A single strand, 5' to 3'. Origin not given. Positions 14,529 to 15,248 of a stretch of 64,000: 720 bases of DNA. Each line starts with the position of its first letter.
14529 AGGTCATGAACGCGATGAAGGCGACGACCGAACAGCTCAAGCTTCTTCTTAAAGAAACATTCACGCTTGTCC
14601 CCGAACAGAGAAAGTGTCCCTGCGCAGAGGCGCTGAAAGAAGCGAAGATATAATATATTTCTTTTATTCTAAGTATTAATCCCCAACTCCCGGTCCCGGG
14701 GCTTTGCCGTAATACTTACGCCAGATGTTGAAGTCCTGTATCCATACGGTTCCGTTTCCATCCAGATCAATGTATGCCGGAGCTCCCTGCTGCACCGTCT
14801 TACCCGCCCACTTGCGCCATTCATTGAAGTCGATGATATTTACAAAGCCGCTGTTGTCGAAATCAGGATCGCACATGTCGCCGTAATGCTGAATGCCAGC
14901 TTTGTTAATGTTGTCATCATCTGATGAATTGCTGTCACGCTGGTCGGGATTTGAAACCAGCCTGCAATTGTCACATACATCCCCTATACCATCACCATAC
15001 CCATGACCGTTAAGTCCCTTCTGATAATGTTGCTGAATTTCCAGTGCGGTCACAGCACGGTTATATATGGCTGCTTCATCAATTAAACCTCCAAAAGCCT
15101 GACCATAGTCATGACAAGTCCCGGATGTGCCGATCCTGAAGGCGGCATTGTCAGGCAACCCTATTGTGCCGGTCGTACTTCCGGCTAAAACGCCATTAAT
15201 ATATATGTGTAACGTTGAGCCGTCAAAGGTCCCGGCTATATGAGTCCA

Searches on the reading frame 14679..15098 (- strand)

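Call 91: search_protein_families(library=pfam, proteins=[window:14679-15098:-], max_evalue=1)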
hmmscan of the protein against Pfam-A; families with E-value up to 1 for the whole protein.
window:14679-15098:- (140 aa): 4 families
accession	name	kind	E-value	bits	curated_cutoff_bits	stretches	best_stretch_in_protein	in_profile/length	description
PF02412.23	TSP_3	-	1.5e-05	25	25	2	35-53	18-36/36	Thrombospondin type 3 repeat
PF00404.24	Dockerin_1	-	0.0013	19.4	22.9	1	79-126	3-52/57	Dockerin type I domain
PF13385.13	Laminin_G_3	-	0.0093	16.6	27.6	1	2-22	131-151/151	Concanavalin A-like lectin/glucanases superfamily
PF00036.39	EF-hand_1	-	0.054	13.5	25.4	0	79-93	10-24/29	EF hand domain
